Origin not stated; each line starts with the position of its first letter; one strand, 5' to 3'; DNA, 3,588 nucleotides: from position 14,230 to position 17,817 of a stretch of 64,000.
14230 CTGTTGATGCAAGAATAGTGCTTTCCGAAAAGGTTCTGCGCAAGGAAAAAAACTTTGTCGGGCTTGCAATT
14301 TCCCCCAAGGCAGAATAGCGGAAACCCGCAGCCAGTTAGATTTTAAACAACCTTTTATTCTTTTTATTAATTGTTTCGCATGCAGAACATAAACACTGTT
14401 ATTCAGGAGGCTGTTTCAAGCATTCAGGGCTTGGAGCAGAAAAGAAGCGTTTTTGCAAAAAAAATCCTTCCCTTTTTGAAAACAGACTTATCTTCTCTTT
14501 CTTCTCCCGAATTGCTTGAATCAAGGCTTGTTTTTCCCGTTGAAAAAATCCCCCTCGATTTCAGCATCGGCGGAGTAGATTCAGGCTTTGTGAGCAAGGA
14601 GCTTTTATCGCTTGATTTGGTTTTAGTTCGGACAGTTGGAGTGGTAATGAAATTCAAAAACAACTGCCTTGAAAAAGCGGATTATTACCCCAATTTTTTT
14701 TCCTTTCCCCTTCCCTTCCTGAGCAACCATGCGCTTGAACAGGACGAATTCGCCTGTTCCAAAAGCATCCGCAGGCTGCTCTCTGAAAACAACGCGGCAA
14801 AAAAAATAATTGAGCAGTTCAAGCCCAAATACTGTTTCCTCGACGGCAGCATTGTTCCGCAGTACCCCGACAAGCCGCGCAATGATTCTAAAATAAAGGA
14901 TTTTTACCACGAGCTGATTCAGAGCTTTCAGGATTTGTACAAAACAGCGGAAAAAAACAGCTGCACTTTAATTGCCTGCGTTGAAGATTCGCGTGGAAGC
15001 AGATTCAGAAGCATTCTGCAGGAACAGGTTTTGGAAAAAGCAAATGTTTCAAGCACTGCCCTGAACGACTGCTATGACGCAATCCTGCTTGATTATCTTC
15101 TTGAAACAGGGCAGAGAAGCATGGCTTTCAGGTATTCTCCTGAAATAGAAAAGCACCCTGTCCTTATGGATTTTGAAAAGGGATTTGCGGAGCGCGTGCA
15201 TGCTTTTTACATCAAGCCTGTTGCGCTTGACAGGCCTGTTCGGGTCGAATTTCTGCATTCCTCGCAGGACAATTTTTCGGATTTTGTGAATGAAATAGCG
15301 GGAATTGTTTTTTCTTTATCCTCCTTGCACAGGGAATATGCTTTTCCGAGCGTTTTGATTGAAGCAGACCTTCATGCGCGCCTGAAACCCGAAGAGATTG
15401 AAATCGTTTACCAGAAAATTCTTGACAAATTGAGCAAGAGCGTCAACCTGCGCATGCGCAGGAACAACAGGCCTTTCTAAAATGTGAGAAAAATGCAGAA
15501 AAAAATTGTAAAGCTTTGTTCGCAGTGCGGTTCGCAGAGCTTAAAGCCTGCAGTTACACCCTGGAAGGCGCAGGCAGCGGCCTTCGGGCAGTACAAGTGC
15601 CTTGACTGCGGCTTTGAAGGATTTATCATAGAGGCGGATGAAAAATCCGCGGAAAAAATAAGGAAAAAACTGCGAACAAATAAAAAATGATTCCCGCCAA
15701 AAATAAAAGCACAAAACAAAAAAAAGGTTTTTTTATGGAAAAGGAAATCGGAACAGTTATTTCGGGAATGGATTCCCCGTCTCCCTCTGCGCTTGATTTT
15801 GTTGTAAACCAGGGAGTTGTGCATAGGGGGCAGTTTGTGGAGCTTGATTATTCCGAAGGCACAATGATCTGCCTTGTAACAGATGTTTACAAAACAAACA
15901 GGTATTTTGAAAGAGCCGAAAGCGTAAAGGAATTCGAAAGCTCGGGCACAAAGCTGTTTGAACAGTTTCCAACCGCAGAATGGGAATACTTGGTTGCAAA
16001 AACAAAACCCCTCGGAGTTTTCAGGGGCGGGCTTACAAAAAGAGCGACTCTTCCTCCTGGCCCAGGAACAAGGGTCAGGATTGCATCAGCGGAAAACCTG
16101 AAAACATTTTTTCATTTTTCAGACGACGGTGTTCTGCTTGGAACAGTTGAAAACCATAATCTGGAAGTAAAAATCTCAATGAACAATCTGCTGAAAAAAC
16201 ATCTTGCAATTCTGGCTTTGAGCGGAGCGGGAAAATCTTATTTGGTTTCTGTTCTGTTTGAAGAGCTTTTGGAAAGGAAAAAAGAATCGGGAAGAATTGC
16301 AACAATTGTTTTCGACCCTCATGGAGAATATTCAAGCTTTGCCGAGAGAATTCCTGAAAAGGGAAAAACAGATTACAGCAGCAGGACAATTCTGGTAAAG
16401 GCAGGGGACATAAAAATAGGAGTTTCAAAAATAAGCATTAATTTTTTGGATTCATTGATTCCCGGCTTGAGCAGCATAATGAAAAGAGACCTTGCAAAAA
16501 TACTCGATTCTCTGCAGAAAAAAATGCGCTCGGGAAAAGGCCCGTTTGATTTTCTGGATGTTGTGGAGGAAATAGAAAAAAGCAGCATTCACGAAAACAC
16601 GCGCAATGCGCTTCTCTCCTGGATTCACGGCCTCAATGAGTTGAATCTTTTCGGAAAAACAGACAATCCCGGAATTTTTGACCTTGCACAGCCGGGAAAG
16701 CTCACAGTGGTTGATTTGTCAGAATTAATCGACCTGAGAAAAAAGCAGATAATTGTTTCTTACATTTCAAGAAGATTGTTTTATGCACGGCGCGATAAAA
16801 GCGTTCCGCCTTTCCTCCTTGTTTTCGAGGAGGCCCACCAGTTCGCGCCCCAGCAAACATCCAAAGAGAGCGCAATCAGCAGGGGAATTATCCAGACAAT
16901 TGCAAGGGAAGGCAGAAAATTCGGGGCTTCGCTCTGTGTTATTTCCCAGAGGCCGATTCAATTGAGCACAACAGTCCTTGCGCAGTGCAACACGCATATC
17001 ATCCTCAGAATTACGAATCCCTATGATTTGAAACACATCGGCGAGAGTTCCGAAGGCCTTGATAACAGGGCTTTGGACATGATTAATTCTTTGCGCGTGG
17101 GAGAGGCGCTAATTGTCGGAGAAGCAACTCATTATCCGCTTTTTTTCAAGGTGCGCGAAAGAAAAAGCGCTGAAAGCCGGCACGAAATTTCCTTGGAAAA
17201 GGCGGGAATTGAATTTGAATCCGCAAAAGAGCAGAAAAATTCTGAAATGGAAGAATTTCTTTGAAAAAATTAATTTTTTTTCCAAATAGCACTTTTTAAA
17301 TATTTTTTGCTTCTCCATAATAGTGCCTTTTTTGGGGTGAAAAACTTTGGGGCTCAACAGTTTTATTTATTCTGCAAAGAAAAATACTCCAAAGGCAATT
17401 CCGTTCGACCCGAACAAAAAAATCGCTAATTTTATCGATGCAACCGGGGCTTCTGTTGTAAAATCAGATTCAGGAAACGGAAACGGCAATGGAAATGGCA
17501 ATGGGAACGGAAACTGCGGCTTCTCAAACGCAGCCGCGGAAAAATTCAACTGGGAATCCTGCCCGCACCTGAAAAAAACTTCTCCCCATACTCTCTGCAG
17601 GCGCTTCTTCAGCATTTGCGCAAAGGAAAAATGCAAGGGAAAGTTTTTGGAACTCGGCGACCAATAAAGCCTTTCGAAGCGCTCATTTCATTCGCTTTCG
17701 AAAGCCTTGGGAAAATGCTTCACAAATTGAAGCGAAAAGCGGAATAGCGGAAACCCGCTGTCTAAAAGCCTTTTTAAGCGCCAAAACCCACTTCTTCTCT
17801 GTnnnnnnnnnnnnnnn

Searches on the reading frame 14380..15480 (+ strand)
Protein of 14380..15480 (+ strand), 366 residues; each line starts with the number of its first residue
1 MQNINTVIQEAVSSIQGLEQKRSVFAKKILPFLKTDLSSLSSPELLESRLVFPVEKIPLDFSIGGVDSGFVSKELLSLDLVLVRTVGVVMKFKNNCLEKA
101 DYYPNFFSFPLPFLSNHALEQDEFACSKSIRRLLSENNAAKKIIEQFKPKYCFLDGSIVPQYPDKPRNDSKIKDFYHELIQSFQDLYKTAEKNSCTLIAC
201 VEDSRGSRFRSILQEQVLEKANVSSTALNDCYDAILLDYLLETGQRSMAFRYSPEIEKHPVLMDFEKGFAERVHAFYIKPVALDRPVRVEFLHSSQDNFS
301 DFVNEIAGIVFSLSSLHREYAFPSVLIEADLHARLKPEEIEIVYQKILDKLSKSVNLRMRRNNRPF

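Call 9: search_protein_families(library=pfam, proteins=[window:14380-15480:+], max_evalue=0.01)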
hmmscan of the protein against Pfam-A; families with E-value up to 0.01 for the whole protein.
window:14380-15480:+ (366 aa): 1 family
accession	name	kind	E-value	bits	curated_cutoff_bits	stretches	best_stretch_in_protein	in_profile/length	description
PF09376.16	NurA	-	4e-09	36.8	21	1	62-334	2-253/254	NurA domain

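Call 35: search_protein_families(library=ncbifam, proteins=[window:14380-15480:+], max_evalue=0.1)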
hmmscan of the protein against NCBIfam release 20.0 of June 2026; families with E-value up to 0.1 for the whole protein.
window:14380-15480:+ (366 aa): 0 families

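Call 95: search_protein_families(library=padloc, proteins=[window:14380-15480:+], max_evalue=0.001)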
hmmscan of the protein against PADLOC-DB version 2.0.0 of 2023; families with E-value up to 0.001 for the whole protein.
window:14380-15480:+ (366 aa): 0 families

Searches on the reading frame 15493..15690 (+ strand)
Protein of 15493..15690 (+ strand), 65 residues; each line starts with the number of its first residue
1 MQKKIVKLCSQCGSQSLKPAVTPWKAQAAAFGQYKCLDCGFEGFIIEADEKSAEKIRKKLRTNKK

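Call 35: search_protein_families(library=ncbifam, proteins=[window:15493-15690:+], max_evalue=0.1)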
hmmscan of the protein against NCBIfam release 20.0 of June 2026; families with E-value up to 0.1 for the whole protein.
window:15493-15690:+ (65 aa): 4 families
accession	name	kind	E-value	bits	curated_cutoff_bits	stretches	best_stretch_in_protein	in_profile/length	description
NF047912.1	ECs_2282_CxxC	subfamily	0.015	15.2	37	1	8-60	4-54/60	ECs_2282 family putative zinc-binding protein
TIGR04165.1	methano_modCys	hypoth_equivalog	0.04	14.2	60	1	4-41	5-44/50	TIGR04165 family Cys-rich peptide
TIGR03655.1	anti_R_Lar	subfamily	0.044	14.1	39.6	1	6-52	1-46/55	Lar family restriction alleviation protein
NF011481.0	PRK14890.1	equivalog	0.085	12.9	61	0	9-43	30-60/61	putative Zn-ribbon RNA-binding protein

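Call 95: search_protein_families(library=padloc, proteins=[window:15493-15690:+], max_evalue=0.001)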
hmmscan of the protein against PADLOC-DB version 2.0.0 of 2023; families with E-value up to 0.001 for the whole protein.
window:15493-15690:+ (65 aa): 0 families

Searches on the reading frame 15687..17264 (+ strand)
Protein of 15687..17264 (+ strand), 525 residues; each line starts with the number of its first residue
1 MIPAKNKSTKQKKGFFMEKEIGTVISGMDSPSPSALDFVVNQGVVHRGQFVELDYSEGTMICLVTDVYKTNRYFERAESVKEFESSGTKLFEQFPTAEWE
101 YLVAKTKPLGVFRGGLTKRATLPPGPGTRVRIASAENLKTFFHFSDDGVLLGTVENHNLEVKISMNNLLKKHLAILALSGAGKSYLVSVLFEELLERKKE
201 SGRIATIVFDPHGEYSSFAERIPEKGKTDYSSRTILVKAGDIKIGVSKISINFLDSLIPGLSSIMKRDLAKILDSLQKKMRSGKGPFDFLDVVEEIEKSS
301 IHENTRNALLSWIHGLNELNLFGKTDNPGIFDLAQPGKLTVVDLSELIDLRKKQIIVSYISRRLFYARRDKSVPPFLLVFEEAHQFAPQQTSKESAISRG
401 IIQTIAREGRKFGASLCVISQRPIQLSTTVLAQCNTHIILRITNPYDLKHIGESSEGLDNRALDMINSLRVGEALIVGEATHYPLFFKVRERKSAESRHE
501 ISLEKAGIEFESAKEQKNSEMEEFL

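Call 9: search_protein_families(library=pfam, proteins=[window:15687-17264:+], max_evalue=0.01)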
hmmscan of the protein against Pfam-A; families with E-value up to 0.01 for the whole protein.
window:15687-17264:+ (525 aa): 3 families
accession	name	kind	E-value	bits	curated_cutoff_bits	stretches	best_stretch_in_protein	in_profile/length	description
PF01935.23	DUF87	-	1.6e-30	107.3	23.2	1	151-364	3-220/220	Helicase HerA, central domain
PF12846.13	AAA_10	-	0.00019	21.1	27.5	0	171-230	22-71/362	AAA-like domain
PF09378.16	HAS-barrel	-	0.00083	19.8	25.2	1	30-110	7-86/90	HAS barrel domain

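Call 20: find_related_loci(query=window:15687-17264:+, collection=metagenome_contigs, flank=6000)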
Query window:15687-17264:+ (525 aa) in metagenome_contigs; peptide patterns used: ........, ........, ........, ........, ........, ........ (x = any residue, [..] = any of these).
598 stretches matched a pattern (row limit reached: there are more); 373 encode a relative of the query (tblastn E <= 1e-3); the best 80 are kept; 80 distinct loci.
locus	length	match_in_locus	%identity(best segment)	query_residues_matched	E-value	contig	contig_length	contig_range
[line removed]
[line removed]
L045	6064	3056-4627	59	13-525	0e+0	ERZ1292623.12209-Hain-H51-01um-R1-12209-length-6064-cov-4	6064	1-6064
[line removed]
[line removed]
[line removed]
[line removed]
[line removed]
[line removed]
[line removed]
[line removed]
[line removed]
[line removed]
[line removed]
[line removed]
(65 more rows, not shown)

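Call 95: search_protein_families(library=padloc, proteins=[window:15687-17264:+], max_evalue=0.001)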
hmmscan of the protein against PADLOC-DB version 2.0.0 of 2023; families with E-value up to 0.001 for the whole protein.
window:15687-17264:+ (525 aa): 16 families
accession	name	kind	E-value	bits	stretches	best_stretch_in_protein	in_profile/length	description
PDLC04105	HerA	-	2.2e-54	183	2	336-504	378-550/576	-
PDLC04102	HerA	-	1.5e-46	157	2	318-497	456-627/654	-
PDLC04098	HerA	-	2.3e-37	126.9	2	334-494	481-651/686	-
PDLC04106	HerA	-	3.2e-37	126.4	2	338-493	470-632/667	-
PDLC02185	HerA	-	5.3e-37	125.8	2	361-492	433-564/585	-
PDLC02188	HerA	-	2.1e-36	123.9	2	353-502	392-555/578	-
PDLC04100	HerA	-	1.3e-34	117.9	2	362-491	428-557/580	-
PDLC04103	HerA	-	5.8e-32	108.8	2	338-492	400-559/579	-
PDLC04097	HerA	-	8.9e-31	105.2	2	378-496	477-599/618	-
PDLC01055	HerA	-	8.3e-27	92.2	2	232-491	271-526/532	Type III coevolved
PDLC04140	mad8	-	1.2e-26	92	1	168-484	25-294/314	mads_8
PDLC04104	HerA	-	2.5e-24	83.8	1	341-494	184-341/379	-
PDLC04101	HerA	-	1e-07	29.1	1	151-222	148-216/400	-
PDLC04107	HerA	-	1.1e-06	25.9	1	151-220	149-215/306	-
PDLC04099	HerA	-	6.8e-06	23.5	1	161-217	160-212/214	-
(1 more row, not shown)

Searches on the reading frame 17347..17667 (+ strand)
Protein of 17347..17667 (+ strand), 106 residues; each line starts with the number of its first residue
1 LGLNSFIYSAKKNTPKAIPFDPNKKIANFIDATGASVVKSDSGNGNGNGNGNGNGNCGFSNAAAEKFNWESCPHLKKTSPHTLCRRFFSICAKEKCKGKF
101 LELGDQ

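Call 9: search_protein_families(library=pfam, proteins=[window:17347-17667:+], max_evalue=0.01)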
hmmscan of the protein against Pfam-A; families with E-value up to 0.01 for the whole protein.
window:17347-17667:+ (106 aa): 0 families

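Call 34: search_protein_families(library=pfam, proteins=[window:17347-17667:+], max_evalue=0.01)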
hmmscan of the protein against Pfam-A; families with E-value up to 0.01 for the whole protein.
window:17347-17667:+ (106 aa): 0 families

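Call 35: search_protein_families(library=ncbifam, proteins=[window:17347-17667:+], max_evalue=0.1)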
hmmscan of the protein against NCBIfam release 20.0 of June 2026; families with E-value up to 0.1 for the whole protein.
window:17347-17667:+ (106 aa): 0 families
